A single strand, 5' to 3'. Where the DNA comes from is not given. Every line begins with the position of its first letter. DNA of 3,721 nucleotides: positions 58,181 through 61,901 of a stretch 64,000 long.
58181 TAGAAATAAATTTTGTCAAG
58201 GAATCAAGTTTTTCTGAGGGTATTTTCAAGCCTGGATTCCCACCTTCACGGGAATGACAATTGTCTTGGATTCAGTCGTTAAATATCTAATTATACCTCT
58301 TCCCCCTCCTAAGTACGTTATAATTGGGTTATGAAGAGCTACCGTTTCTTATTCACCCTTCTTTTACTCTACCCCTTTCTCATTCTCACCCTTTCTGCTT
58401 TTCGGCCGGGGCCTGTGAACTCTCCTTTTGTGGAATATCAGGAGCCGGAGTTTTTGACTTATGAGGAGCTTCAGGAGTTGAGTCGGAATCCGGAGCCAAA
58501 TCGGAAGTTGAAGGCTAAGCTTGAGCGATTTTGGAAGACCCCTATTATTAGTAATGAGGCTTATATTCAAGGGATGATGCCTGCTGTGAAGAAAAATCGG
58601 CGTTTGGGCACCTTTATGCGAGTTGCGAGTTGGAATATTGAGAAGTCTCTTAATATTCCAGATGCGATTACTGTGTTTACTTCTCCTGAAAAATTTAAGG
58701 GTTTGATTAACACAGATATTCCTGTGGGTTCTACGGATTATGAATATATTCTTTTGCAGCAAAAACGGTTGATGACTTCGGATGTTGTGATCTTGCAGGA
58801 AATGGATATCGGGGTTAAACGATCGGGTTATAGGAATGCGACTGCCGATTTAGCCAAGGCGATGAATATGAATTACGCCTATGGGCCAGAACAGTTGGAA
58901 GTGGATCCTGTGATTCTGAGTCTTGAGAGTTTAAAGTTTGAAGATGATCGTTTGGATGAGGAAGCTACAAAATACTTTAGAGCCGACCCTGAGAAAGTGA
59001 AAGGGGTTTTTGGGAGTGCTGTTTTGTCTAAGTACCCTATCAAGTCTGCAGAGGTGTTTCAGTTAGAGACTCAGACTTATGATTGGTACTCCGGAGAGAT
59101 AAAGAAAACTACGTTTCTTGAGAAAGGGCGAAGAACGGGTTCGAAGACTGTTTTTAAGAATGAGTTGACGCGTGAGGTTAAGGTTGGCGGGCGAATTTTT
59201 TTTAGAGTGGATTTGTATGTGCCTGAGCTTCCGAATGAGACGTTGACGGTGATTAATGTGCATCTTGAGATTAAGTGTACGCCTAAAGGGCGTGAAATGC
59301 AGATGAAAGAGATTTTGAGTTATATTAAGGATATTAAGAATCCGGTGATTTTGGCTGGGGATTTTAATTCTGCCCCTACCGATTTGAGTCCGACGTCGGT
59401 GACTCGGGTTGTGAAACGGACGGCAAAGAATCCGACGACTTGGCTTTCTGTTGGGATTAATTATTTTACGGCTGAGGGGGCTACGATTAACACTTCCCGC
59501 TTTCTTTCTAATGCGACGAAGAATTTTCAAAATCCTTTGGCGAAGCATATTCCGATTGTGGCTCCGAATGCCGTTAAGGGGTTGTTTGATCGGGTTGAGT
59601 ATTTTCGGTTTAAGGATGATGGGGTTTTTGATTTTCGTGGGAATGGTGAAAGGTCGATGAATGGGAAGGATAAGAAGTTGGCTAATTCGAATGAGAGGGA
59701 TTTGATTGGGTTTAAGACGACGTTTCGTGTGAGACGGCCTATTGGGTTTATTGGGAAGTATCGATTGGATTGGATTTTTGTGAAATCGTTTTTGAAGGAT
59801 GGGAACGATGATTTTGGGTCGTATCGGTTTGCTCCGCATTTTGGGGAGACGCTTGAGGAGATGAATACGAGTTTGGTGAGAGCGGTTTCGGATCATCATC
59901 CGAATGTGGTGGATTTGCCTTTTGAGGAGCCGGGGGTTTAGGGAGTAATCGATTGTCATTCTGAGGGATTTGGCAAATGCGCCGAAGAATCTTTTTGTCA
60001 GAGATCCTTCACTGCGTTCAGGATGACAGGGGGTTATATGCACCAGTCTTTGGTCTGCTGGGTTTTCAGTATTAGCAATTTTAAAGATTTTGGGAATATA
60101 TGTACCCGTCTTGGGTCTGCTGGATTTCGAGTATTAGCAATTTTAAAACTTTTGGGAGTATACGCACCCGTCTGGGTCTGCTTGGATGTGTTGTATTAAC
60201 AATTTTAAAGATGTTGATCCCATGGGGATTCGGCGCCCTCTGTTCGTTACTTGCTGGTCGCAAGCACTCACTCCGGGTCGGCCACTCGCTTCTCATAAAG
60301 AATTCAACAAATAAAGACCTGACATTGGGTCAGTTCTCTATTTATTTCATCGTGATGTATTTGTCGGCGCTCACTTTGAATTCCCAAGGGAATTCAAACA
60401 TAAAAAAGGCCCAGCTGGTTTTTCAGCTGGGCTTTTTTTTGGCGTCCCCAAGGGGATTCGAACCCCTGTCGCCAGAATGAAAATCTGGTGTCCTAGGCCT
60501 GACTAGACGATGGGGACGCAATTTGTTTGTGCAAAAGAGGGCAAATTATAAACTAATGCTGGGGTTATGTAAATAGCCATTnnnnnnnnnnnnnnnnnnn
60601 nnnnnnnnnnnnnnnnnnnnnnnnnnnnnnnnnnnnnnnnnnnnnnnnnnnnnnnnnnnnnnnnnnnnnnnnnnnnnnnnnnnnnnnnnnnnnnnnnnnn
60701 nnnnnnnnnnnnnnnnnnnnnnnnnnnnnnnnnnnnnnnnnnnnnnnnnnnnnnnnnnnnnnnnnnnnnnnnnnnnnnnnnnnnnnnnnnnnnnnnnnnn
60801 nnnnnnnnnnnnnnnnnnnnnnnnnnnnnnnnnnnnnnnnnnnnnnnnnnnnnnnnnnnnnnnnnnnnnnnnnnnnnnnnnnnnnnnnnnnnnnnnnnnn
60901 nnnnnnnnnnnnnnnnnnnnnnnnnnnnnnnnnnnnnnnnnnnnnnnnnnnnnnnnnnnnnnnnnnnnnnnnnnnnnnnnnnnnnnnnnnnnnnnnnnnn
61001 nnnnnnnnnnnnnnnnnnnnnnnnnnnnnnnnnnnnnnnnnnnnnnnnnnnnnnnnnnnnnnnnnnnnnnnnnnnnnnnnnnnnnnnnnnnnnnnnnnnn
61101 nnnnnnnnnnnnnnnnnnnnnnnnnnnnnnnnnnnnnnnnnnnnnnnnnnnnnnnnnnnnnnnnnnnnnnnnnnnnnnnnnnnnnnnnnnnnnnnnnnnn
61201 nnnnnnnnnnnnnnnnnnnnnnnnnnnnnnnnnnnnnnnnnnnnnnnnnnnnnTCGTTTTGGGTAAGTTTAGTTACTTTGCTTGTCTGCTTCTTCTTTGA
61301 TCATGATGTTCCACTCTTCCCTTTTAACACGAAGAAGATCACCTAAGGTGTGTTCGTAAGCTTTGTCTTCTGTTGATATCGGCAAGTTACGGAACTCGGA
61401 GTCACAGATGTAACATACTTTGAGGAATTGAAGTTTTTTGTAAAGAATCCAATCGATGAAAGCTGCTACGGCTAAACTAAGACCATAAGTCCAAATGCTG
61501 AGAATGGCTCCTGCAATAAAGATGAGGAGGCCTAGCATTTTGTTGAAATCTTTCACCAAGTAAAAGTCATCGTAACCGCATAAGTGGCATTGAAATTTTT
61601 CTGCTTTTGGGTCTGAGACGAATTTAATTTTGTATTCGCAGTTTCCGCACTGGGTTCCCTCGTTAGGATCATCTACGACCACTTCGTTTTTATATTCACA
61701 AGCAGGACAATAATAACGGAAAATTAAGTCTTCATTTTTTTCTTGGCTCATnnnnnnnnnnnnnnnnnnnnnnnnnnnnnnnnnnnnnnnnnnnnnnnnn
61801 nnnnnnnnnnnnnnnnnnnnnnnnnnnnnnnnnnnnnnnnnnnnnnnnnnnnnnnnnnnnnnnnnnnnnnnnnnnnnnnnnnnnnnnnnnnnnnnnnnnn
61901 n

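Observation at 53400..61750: Compositionally mosaic ~8 kb segment around tRNA-Glu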

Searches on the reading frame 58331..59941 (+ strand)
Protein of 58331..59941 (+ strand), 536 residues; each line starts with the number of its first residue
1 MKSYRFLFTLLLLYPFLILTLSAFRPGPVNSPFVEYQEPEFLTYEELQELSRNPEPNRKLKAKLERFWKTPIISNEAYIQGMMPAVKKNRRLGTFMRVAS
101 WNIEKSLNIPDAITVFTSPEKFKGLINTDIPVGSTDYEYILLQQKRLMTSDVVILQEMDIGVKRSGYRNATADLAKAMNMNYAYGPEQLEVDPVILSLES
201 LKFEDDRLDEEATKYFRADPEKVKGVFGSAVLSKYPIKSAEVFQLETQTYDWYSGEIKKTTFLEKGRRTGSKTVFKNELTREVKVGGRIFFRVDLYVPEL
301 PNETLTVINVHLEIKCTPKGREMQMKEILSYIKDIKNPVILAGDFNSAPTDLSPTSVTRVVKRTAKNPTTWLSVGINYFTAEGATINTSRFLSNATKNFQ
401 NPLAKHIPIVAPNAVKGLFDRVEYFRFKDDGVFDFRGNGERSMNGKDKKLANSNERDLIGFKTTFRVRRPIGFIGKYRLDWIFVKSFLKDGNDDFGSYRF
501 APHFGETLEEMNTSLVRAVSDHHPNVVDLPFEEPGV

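Call 6: search_protein_families(library=pfam, proteins=[window:58331-59941:+], max_evalue=0.01)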
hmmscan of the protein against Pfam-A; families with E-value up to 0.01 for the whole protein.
window:58331-59941:+ (536 aa): 2 families
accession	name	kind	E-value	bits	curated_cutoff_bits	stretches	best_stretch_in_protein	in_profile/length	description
PF03372.29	Exo_endo_phos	-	4.7e-10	40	24.5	1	141-486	31-204/225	Endonuclease/Exonuclease/phosphatase family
PF23226.1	Exo_endo_phos_PGAP2IP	-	1.6e-05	24.7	27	0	148-187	33-72/239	PGAP2IP, C-terminal nuclease-like domain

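Call 36: find_homologous_proteins(query=window:58331-59941:+, max_evalue=1e-20)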
Query window:58331-59941:+ (536 aa): 810 proteins with E <= 1e-20 among 8000 candidates; the best 120 are listed.
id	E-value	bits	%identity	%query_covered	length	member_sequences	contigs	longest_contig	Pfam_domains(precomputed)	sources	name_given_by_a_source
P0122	0.0e+0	1217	100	100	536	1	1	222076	PF03372.30,PF23226.2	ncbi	-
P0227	1.8e-221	754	65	95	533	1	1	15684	PF03372.30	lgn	-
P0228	2.2e-218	744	63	97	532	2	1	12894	PF03372.30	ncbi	-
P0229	8.6e-217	739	63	94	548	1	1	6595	PF03372.30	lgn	-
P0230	1.2e-213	729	63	97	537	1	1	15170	PF03372.30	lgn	-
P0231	1.9e-213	728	62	97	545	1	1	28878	PF03372.30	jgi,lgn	-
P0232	6.2e-213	726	63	93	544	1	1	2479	PF03372.30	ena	-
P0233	7.6e-213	726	62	94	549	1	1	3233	PF03372.30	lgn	-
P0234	8.0e-213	726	62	94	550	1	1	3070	PF03372.30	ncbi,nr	ncbi:MAG TPA: endonuclease/exonuclease/phosphatase family protein [bacterium]|nr:endonuclease/exonuc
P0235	1.7e-212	725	59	99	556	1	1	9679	PF03372.30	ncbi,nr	ncbi:MAG: endonuclease/exonuclease/phosphatase family protein [Candidatus Omnitrophica bacterium]|nr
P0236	1.0e-211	722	62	95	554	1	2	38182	PF03372.30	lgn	-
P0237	1.5e-211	722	61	98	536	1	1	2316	PF03372.30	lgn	-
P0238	9.8e-211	719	61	99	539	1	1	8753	PF03372.30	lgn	-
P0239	4.8e-210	717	60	99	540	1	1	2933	PF03372.30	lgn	-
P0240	2.4e-209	714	62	94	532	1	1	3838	PF03372.30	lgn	-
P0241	3.1e-208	711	61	100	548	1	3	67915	PF03372.30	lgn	-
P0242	5.2e-208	710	59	97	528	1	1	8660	PF03372.30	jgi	jgi:endonuclease/exonuclease/phosphatase family metal-dependent hydrolase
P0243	1.0e-207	709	60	100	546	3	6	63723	PF03372.30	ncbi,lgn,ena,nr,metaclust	ncbi:MAG: hypothetical protein A3C35_02580 [Omnitrophica bacterium RIFCSPHIGHO2_02_FULL_46_11]|nr:MA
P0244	2.3e-207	708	61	95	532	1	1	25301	PF03372.30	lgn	-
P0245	3.1e-207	707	59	100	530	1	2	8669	PF03372.30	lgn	-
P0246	3.7e-207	707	60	97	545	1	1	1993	PF03372.30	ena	-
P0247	3.9e-207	707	60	100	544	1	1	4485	PF03372.30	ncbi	-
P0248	2.5e-206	704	61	95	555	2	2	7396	PF03372.30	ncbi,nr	ncbi:MAG: endonuclease/exonuclease/phosphatase family protein [Candidatus Omnitrophica bacterium]|nr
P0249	2.7e-206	704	61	94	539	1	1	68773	PF03372.30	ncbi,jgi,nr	ncbi:MAG TPA: endonuclease/exonuclease/phosphatase family protein [Verrucomicrobiae bacterium]|nr:en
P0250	5.2e-206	703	60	95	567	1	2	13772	PF03372.30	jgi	jgi:endonuclease/exonuclease/phosphatase family metal-dependent hydrolase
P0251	4.8e-205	700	61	94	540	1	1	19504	PF03372.30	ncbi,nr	ncbi:MAG: endonuclease/exonuclease/phosphatase family protein [Candidatus Omnitrophica bacterium]|nr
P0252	8.1e-205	699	61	93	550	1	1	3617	PF03372.30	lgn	-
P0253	1.1e-204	699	61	97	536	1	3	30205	PF03372.30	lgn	-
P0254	1.5e-204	699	61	94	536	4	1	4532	PF03372.30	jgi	-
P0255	4.8e-204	697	58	99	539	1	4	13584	PF03372.30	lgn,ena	-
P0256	1.1e-203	696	59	99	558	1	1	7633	PF03372.30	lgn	-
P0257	1.3e-203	696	60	97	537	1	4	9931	PF03372.30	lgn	-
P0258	2.1e-203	695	58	98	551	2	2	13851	PF03372.30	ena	-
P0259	2.4e-203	695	59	100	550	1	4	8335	PF03372.30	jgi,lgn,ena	-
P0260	2.7e-203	694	61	99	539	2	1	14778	PF03372.30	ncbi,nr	ncbi:MAG: endonuclease/exonuclease/phosphatase family protein [Candidatus Omnitrophica bacterium]|nr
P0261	3.5e-203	694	62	94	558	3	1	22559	PF03372.30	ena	-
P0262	5.1e-203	694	59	99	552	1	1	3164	PF03372.30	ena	-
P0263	8.7e-203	693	61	94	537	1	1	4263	PF03372.30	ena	-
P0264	1.5e-202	692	60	97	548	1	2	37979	PF03372.30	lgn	-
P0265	2.4e-202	691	60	94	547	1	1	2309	PF03372.30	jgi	jgi:endonuclease/exonuclease/phosphatase family metal-dependent hydrolase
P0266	2.8e-202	691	58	97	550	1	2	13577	PF03372.30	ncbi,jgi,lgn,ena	-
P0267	3.1e-202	691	58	97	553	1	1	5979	PF03372.30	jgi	jgi:endonuclease/exonuclease/phosphatase family metal-dependent hydrolase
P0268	3.1e-202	691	58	99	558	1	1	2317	PF03372.30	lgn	-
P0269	3.1e-202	691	60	93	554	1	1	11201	PF03372.30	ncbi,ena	-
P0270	3.8e-202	691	59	97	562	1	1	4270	PF03372.30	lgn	-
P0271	4.4e-202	690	59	97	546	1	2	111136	PF03372.30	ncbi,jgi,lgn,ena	-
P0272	6.1e-202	690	60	93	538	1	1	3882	PF03372.30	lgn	-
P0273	7.0e-202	690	57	100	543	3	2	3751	PF03372.30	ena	-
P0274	9.3e-202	689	60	94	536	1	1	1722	PF03372.30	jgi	jgi:endonuclease/exonuclease/phosphatase family metal-dependent hydrolase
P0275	1.1e-201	689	59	99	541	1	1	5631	PF03372.30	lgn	-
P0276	1.5e-201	689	59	97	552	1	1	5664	PF03372.30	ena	-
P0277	1.9e-201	688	61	94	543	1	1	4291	PF03372.30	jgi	jgi:endonuclease/exonuclease/phosphatase family metal-dependent hydrolase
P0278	2.5e-201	688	57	100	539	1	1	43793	PF03372.30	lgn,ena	-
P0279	5.2e-201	687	59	95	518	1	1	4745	PF03372.30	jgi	-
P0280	5.3e-201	687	57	98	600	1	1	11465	PF03372.30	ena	-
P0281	5.4e-201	687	59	94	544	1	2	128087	PF03372.30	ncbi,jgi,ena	-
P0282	7.0e-201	686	58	99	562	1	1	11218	PF03372.30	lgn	-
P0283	1.0e-200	686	58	99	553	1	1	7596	PF03372.30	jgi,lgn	jgi:endonuclease/exonuclease/phosphatase family metal-dependent hydrolase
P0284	1.0e-200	686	59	98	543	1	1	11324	PF03372.30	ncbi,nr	ncbi:MAG TPA: endonuclease/exonuclease/phosphatase family protein [bacterium]|nr:endonuclease/exonuc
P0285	1.0e-200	686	61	92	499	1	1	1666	PF03372.30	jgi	jgi:endonuclease/exonuclease/phosphatase family metal-dependent hydrolase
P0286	1.2e-200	686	59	93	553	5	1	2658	PF03372.30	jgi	-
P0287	1.2e-200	686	58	100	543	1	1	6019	PF03372.30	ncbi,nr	ncbi:MAG: endonuclease/exonuclease/phosphatase family protein [Candidatus Omnitrophica bacterium]|nr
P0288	1.3e-200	686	60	94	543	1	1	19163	PF03372.30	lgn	-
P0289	1.3e-200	686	59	94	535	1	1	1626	PF03372.30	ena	-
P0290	3.4e-200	684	59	94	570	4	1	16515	PF03372.30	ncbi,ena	-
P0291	3.7e-200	684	59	97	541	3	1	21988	PF03372.30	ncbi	-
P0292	5.4e-200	684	59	95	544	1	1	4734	PF03372.30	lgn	-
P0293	6.0e-200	683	58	97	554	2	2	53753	PF03372.30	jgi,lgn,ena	-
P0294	6.1e-200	683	59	95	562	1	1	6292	PF03372.30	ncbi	-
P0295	6.5e-200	683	57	99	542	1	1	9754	PF03372.30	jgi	jgi:endonuclease/exonuclease/phosphatase family metal-dependent hydrolase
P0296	8.1e-200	683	58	95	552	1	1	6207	PF03372.30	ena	-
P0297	8.2e-200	683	59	94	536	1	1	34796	PF03372.30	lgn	-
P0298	8.3e-200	683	60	94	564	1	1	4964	PF03372.30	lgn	-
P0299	9.0e-200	683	58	96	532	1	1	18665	PF03372.30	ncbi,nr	ncbi:MAG: endonuclease/exonuclease/phosphatase family protein [Candidatus Omnitrophica bacterium]|nr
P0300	1.5e-199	682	58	100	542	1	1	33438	PF03372.30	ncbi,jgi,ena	-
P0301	1.7e-199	682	58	99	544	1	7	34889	PF03372.30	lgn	-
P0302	2.5e-199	681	58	94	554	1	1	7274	PF03372.30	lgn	-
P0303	4.4e-199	681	60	99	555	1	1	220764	PF03372.30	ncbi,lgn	-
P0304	4.9e-199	680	60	94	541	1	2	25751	PF03372.30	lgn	-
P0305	1.2e-198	679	59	94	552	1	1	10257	PF03372.30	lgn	-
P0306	1.5e-198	679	59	95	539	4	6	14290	PF03372.30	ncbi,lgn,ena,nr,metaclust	ncbi:MAG: hypothetical protein A3G87_02970 [Omnitrophica bacterium RIFCSPLOWO2_12_FULL_50_11]|nr:MAG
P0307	1.7e-198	679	59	94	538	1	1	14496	PF03372.30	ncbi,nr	ncbi:MAG: endonuclease/exonuclease/phosphatase family protein [Candidatus Omnitrophica bacterium]|nr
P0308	2.1e-198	678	57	100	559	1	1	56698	PF03372.30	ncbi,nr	ncbi:MAG: endonuclease/exonuclease/phosphatase family protein [Candidatus Omnitrophica bacterium]|nr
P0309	2.7e-198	678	60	93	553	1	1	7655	PF03372.30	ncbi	-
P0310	3.5e-198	678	59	94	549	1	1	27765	PF03372.30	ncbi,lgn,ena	-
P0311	5.6e-198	677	58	98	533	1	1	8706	PF03372.30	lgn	-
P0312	1.1e-197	676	58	99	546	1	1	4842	PF03372.30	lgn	-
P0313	1.4e-197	676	58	93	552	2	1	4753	PF03372.30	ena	-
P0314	2.0e-197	675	58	98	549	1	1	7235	PF03372.30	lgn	-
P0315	2.0e-197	675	59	94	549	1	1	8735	PF03372.30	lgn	-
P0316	2.2e-197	675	59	95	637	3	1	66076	PF03372.30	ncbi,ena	-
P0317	2.3e-197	675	59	94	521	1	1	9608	PF03372.30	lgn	-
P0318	2.6e-197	675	60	93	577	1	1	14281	PF03372.30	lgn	-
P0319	2.6e-197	675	57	94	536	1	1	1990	PF03372.30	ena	-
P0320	3.6e-197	674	57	97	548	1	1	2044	PF03372.30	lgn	-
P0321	4.1e-197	674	59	95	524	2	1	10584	PF03372.30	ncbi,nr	ncbi:MAG: endonuclease/exonuclease/phosphatase family protein [Candidatus Omnitrophica bacterium]|nr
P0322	4.4e-197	674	58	99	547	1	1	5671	PF03372.30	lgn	-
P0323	6.0e-197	674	60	93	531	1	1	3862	PF03372.30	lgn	-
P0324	7.2e-197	673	59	94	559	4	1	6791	PF03372.30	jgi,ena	-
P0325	1.0e-196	673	58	94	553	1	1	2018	PF03372.30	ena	-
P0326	1.1e-196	673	57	100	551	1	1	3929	PF03372.30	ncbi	-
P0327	1.4e-196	672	57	100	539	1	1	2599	PF03372.30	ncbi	-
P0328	2.0e-196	672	60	92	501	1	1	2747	PF03372.30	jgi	-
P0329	2.1e-196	672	55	100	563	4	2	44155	PF03372.30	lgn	-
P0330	2.2e-196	672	58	94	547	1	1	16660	PF03372.30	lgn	-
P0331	2.4e-196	672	61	93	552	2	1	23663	PF03372.30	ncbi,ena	-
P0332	3.0e-196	671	59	95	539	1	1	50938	PF03372.30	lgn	-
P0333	3.0e-196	671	58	94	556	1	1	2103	PF03372.30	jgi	jgi:endonuclease/exonuclease/phosphatase family metal-dependent hydrolase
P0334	6.0e-196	670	57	98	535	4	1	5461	PF03372.30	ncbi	-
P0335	1.4e-195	669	58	94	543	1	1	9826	PF03372.30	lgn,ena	-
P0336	2.2e-195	668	59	94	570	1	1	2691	PF03372.30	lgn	-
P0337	2.9e-195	668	58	94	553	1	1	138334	PF03372.30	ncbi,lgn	-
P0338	7.1e-195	667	58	94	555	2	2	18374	PF03372.30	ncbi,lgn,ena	-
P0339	1.2e-194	666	59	94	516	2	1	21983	PF03372.30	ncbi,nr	ncbi:MAG: hypothetical protein A2Z83_00150 [Omnitrophica bacterium GWA2_52_8]|nr:MAG: hypothetical p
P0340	1.2e-194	666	56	100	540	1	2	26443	PF03372.30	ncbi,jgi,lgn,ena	-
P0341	1.2e-194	666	59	93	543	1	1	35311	PF03372.30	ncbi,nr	ncbi:MAG: endonuclease/exonuclease/phosphatase family protein [Candidatus Omnitrophica bacterium]|nr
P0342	1.3e-194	666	60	91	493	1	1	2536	PF03372.30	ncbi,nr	ncbi:MAG TPA: endonuclease/exonuclease/phosphatase family protein, partial [Candidatus Omnitrophota 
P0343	1.5e-194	666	58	94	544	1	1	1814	PF03372.30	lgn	-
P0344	2.0e-194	665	57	95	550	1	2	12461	PF03372.30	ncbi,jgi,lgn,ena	-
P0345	2.9e-194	665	58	94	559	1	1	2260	PF03372.30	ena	-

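Call 37: find_encoding_contigs(protein=P0227, flank=10000, max_places=1)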
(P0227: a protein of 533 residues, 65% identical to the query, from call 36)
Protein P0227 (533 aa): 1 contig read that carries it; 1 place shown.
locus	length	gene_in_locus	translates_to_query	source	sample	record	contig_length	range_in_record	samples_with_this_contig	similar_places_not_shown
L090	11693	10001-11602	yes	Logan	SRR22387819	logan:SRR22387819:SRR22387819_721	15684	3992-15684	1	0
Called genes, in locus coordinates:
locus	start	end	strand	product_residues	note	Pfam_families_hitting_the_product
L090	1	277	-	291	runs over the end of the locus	PF00528:BPD_transp_1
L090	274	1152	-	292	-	PF12849:PBP_like_2, PF13531:SBP_bac_11 (faint), PF12727:PBP_like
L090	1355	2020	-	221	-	PF01895:PhoU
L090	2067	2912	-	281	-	PF00005:ABC_tran, PF02463:SMC_N (weak), PF13304:AAA_21 (faint)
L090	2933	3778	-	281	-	PF00528:BPD_transp_1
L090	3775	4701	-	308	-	PF00528:BPD_transp_1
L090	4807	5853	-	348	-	PF12849:PBP_like_2, PF01547:SBP_bac_1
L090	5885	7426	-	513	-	PF16930:Porin_5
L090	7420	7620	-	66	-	-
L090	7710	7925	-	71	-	-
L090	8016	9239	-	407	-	PF00989:PAS, PF08448:PAS_4 (weak), PF13188:PAS_8 (weak), PF00512:HisKA, PF02518:HATPase_c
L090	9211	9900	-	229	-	PF00072:Response_reg, PF00486:Trans_reg_C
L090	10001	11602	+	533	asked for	PF03372:Exo_endo_phos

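Call 38: find_encoding_contigs(protein=P0228, flank=10000, max_places=1)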
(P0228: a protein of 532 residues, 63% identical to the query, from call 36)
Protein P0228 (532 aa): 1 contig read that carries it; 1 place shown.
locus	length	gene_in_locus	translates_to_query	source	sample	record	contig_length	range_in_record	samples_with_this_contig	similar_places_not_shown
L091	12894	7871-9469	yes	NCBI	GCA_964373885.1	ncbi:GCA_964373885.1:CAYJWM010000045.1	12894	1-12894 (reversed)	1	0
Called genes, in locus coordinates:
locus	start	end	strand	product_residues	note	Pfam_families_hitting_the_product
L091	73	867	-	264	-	PF02463:SMC_N (faint), PF13476:AAA_23 (faint), PF00005:ABC_tran, PF13304:AAA_21 (weak)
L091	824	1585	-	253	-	PF00005:ABC_tran, PF13304:AAA_21 (faint)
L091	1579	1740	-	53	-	-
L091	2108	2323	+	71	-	-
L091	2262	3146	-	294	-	PF00528:BPD_transp_1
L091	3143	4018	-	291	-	PF12849:PBP_like_2, PF13531:SBP_bac_11 (weak), PF12727:PBP_like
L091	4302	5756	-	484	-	PF16930:Porin_5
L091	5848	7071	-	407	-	PF00989:PAS, PF08448:PAS_4 (weak), PF13188:PAS_8 (weak), PF00512:HisKA, PF02518:HATPase_c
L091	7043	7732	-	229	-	PF00072:Response_reg, PF00486:Trans_reg_C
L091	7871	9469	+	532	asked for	PF03372:Exo_endo_phos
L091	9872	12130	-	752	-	PF03030:H_PPase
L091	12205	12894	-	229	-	?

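Call 39: find_encoding_contigs(protein=P0231, flank=10000, max_places=1)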
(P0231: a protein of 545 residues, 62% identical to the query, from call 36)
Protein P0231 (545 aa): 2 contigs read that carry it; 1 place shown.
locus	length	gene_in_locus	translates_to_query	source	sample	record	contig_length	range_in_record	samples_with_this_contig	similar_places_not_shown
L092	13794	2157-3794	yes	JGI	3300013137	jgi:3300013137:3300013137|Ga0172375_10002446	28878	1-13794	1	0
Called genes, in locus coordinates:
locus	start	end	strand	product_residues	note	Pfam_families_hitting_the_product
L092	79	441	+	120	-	-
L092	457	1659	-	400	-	PF01435:Peptidase_M48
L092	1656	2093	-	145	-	-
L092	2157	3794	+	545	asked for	PF03372:Exo_endo_phos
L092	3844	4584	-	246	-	PF03372:Exo_endo_phos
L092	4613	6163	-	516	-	PF01564:Spermine_synth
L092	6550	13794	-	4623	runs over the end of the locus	PF00583:Acetyltransf_1 (weak), PF13508:Acetyltransf_7 (faint), PF13581:HATPase_c_2 (faint), PF13673:Acetyltransf_10 (faint), PF02518:HATPase_c, PF13589:HATPase_c_3 (faint), PF14501:HATPase_c_5 (faint), PF02518:HATPase_c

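Call 50: search_protein_families(library=padloc, proteins=[window:58331-59941:+], max_evalue=0.01)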
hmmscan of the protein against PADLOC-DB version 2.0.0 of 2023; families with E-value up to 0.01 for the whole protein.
window:58331-59941:+ (536 aa): 0 families

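Call 51: search_protein_families(library=ncbifam, proteins=[window:58331-59941:+], max_evalue=0.01)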
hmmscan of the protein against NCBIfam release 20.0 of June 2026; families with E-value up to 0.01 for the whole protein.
window:58331-59941:+ (536 aa): 4 families
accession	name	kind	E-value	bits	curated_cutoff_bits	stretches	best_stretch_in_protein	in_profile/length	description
NF003842.0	PRK05421.1-4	equivalog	5.3e-06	26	144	1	302-347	142-187/259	endonuclease/exonuclease/phosphatase family protein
NF003840.0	PRK05421.1-2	equivalog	7.6e-06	25.2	163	1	302-347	165-211/282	endonuclease/exonuclease/phosphatase family protein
TIGR00195.1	exoDNase_III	equivalog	0.0054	16.4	182.55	0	191-353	25-155/254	exodeoxyribonuclease III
NF003841.0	PRK05421.1-3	equivalog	0.0088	15.5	223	0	302-347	146-192/261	endonuclease/exonuclease/phosphatase family protein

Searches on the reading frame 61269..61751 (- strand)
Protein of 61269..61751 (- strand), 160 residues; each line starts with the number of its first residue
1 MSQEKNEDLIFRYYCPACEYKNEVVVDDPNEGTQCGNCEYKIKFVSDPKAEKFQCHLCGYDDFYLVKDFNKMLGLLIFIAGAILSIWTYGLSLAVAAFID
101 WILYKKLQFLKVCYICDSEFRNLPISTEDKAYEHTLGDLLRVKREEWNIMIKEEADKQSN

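Call 51: search_protein_families(library=ncbifam, proteins=[window:61269-61751:-], max_evalue=0.01)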
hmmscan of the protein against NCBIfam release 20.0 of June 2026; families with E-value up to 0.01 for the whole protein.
window:61269-61751:- (160 aa): 1 family
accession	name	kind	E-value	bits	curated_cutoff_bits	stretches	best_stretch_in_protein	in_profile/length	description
NF047912.1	ECs_2282_CxxC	subfamily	0.0098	15.8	37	0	13-42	3-37/60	ECs_2282 family putative zinc-binding protein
